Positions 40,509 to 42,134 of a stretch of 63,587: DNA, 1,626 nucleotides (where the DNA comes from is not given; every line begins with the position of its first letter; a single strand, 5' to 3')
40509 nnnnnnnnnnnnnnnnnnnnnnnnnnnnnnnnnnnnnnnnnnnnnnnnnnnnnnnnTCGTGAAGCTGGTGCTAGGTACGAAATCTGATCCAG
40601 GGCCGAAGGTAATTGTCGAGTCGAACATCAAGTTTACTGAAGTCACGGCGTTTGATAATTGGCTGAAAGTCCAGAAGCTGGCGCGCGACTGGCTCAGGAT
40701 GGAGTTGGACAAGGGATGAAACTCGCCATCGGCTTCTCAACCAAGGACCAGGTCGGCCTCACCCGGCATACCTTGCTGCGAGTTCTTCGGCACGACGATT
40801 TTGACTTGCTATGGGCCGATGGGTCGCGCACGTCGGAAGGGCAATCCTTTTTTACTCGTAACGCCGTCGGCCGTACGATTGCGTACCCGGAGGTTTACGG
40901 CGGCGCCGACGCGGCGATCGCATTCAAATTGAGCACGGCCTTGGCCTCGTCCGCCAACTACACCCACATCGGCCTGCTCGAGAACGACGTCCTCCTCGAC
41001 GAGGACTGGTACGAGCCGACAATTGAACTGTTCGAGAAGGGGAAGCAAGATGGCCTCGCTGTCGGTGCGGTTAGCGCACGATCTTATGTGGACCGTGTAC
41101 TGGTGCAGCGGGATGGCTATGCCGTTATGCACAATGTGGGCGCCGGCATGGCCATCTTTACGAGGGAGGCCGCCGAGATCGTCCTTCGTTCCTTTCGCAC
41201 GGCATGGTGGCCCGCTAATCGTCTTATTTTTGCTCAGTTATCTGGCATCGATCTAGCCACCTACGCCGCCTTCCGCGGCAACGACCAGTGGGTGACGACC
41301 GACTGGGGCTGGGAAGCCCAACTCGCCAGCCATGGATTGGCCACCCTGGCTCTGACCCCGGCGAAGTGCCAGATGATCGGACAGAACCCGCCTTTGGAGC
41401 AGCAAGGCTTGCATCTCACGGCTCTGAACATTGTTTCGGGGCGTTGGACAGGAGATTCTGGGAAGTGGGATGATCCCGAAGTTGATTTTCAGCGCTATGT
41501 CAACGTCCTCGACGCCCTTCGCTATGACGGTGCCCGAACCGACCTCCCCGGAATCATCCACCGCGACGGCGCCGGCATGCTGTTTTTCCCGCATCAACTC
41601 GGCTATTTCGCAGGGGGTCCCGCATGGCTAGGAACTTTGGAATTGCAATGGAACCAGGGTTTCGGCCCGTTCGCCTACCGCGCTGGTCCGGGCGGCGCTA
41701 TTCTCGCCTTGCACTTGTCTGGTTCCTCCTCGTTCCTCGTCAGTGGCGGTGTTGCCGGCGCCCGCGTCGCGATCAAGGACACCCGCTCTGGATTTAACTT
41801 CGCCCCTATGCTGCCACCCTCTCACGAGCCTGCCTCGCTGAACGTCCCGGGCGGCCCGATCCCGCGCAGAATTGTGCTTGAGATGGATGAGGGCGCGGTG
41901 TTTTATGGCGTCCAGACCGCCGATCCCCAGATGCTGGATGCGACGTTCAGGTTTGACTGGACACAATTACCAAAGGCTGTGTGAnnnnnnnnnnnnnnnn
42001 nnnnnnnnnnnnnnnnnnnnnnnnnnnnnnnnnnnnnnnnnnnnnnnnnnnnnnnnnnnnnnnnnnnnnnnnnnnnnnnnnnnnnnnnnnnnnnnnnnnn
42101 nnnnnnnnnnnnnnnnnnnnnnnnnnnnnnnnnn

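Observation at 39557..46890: Phage-borne multi-enzyme glycosylation island with L-sugar/arabinose-type chemistry and no obvious DNA-modification partner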

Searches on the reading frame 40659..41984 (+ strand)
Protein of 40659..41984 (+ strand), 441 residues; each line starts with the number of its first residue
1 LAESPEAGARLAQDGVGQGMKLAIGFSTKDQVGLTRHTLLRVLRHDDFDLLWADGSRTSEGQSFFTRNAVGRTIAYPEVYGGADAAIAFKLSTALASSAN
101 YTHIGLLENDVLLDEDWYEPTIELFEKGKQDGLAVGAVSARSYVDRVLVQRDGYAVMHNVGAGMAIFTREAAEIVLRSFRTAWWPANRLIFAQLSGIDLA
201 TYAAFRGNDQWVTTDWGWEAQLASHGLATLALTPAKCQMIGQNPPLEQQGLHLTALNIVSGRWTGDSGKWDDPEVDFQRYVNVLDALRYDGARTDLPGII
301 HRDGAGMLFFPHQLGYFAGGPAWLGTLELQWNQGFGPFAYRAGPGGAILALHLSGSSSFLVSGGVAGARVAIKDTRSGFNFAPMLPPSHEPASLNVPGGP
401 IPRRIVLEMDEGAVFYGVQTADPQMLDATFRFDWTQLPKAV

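Call 3: search_protein_families(library=pfam, proteins=[window:40659-41984:+], max_evalue=0.01)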
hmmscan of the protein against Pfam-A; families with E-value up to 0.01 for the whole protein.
window:40659-41984:+ (441 aa): 0 families

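Call 4: search_protein_families(library=phrogs, proteins=[window:40659-41984:+], max_evalue=0.001)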
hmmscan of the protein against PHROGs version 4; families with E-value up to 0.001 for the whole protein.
window:40659-41984:+ (441 aa): 0 families

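Call 6: search_protein_families(library=ncbifam, proteins=[window:40659-41984:+], max_evalue=0.01)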
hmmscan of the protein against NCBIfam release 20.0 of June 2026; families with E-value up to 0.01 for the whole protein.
window:40659-41984:+ (441 aa): 0 families

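Call 15: search_solved_structures(query=window:40659-41984:+, max_evalue=10)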
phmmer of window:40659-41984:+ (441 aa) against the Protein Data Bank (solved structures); distinct sequences matched with E-value up to 10: 1.
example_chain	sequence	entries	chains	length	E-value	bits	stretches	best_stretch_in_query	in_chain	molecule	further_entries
4bhq_A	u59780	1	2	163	0.54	12.2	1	4-69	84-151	COMPETENCE PROTEIN PILN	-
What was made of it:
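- Checked: No sequence-family hit (calls 3, 4, 6, 15).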

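Call 28: find_homologous_proteins(query=window:40716-41984:+, max_evalue=0.001)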
Query window:40716-41984:+ (422 aa): 643 proteins with E <= 0.001 among 8000 candidates; the best 120 are listed.
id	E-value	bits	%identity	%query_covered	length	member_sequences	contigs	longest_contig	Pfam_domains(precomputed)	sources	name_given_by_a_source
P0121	1.4e-287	971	100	100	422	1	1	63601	-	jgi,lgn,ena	-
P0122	9.8e-204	695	74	100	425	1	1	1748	-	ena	-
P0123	2.2e-200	684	76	100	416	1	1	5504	-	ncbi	-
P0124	3.4e-190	651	69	100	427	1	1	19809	-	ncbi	-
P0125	1.6e-185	635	69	100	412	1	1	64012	-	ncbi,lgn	-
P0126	1.0e-183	629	69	100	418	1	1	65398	-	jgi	jgi:hypothetical protein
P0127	2.5e-183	628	68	100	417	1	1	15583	-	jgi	jgi:hypothetical protein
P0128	1.3e-182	626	68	100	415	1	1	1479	-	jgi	jgi:hypothetical protein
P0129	3.3e-182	624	68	100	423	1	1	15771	-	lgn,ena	-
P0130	8.2e-182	623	68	100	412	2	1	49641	-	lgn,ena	-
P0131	5.4e-179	614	67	100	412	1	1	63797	-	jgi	jgi:hypothetical protein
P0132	3.1e-178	611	67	100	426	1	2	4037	-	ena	-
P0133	2.4e-177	608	68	100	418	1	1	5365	-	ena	-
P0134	2.6e-177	608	67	100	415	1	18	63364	-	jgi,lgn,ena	jgi:hypothetical protein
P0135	2.9e-177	608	65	100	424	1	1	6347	-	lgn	-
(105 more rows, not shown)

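Call 44: predict_structure(alignment_id=A1)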
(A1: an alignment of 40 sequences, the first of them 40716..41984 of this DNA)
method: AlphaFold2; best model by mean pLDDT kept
length: 422 residues; sequences in the alignment: 40
mean_pLDDT: 86.8   pTM: 0.87
mean pLDDT of the five models: 86.8, 86.6, 85.9, 85.1, 83.4
residues with pLDDT >= 90: 245; 70-90: 128; 50-70: 35; < 50: 14
segments of 3 or more residues with pLDDT < 50: 231-242
pLDDT, mean of each block of 10 residues (from residue 1): 93 91 89 94 92 86 90 96 95 88 95 96 79 84 88 94 87 86 65 83 94 70 54 41 50 77 93 83 90 93 96 82 98 96 97 94 96 94 95 97 92 93 85
secondary structure, 60 per line:
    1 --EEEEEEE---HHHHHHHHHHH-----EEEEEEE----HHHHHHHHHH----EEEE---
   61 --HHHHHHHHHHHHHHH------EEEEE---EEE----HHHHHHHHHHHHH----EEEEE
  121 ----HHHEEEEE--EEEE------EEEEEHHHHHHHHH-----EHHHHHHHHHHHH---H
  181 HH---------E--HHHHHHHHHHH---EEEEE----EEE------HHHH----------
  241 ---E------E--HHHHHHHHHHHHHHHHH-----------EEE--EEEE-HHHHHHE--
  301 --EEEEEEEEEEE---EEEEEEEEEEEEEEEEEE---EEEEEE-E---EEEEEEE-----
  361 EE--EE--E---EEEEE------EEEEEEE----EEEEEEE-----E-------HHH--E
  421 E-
elements in order: E3-9 H13-23 E29-35 H40-49 E54-57 H63-77 E84-88 E92-94 H99-111 E116-120 E128-132 E135-138 E145-149 H150-158 H165-176 H195-205 E209-213 E218-220 H227-230 H254-270 E282-284 E287-290 H292-297 E303-313 E317-334 E338-343 E349-355 E373-377 E384-390 E395-401
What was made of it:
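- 40716..41984 (+): GT-A-fold glycosyltransferase (residues about 1-230, with invariant E89-x-D91 in place of DXD) fused to a C-terminal beta-sandwich (about 300-422, CBM6/DipZ-like). AlphaFold model pLDDT 86.8 (call 44).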

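Call 48: fold_search(model_id=the predicted structure, library=pdb)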
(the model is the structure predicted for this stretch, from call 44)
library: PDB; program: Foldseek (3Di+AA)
matches with E <= 10: 1806; with E <= 0.001: 170
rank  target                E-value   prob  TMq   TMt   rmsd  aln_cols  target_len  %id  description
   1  1fo8                  3.3e-07  1.00  0.30  0.38   7.0       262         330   12  CRYSTAL STRUCTURE OF N-ACETYLGLUCOSAMINYLTRANSFERASE I (released 2001-04-25)
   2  6tex_A                3.9e-07  1.00  0.29  0.19  22.7       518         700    8  Crystal Structure of full-length Human Lysyl Hydroxylase LH3 - Val80Lys mutant - Cocrystal with Fe2+, Mn2+, UDP-Glucos (released 2021-05-19)
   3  1foa                  4.2e-07  1.00  0.32  0.38   6.9       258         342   13  CRYSTAL STRUCTURE OF N-ACETYLGLUCOSAMINYLTRANSFERASE I (released 2001-05-16)
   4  5vcr_A                1.1e-06  1.00  0.34  0.41   7.6       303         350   10  Alpha-1,6-mannosyl-glycoprotein 2-beta-N-acetylglucosaminyltransferase with bound uranium dioxide (released 2018-04-11)
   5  8zgc_A                1.5e-06  1.00  0.28  0.18  21.5       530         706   10  Human lysine O-link glycosylation complex, LH3/ColGalT1 with bound UDP-galactose (released 2025-03-19)
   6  1fo9                  1.8e-06  1.00  0.30  0.38   7.0       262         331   12  CRYSTAL STRUCTURE OF N-ACETYLGLUCOSAMINYLTRANSFERASE I (released 2001-04-25)
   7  6fxm_A                1.8e-06  1.00  0.30  0.20  21.8       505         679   10  Crystal Structure of full-length Human Lysyl Hydroxylase LH3 - Cocrystal with Mn2+ (released 2018-08-22)
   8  6teu_A                2.1e-06  1.00  0.29  0.19  22.9       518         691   10  Crystal Structure of full-length Human Lysyl Hydroxylase LH3 - Val80Lys mutant - Cocrystal with Fe2+, Mn2+ (released 2021-05-19)
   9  6te3_A                2.7e-06  1.00  0.29  0.19  22.1       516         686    9  Crystal Structure of full-length Human Lysyl Hydroxylase LH3 - Cocrystal with Fe2+, Mn2+, UDP (released 2021-05-19)
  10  6fxr_A                3.8e-06  1.00  0.30  0.19  23.0       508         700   10  Crystal Structure of full-length Human Lysyl Hydroxylase LH3 - Cocrystal with Fe2+, Mn2+, UDP-Gal (released 2018-08-22)
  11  9omn_B                4.1e-06  1.00  0.32  0.48  11.2       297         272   12  WrtF fucosyltransferase - GDP-2-deoxy-2-fluoro-beta-L-fucose (released 2025-10-29)
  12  5vcs_B                4.3e-06  1.00  0.33  0.42  12.8       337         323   11  Alpha-1,6-mannosyl-glycoprotein 2-beta-N-acetylglucosaminyltransferase with Bound Acceptor (released 2018-04-11)
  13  5vcm_B                7.4e-06  1.00  0.33  0.38  13.1       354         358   12  Alpha-1,6-mannosyl-glycoprotein 2-beta-N-acetylglucosaminyltransferase with bound UDP and Manganese (released 2018-04-11)
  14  5vcs_A                9.4e-06  1.00  0.34  0.39   7.9       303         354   10  Alpha-1,6-mannosyl-glycoprotein 2-beta-N-acetylglucosaminyltransferase with Bound Acceptor (released 2018-04-11)
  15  5vcm_A                9.4e-06  1.00  0.31  0.37  14.5       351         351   11  Alpha-1,6-mannosyl-glycoprotein 2-beta-N-acetylglucosaminyltransferase with bound UDP and Manganese (released 2018-04-11)
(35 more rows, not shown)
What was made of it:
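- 40716..41984 (+): Foldseek against PDB (call 48).
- On GT-A glycosyltransferase: Foldseek matches to GnT-I, GnT-II, SpsA, WrtF and TarP at probability 1.00 and E 3e-7 to 1e-4 (call 48).
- Checked: Foldseek matches GnT-I, GnT-II, LH3, SpsA, WrtF and TarP at E about 1e-7 to 1e-5 (calls 44, 48).
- The GT-A enzyme carries a CBM6-like beta-sandwich that could bind a glycan acceptor (call 48).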

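Call 98: search_protein_families(library=padloc, proteins=[window:40716-41984:+], max_evalue=0.001)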
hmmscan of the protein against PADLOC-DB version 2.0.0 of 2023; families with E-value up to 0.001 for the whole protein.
window:40716-41984:+ (422 aa): 0 families
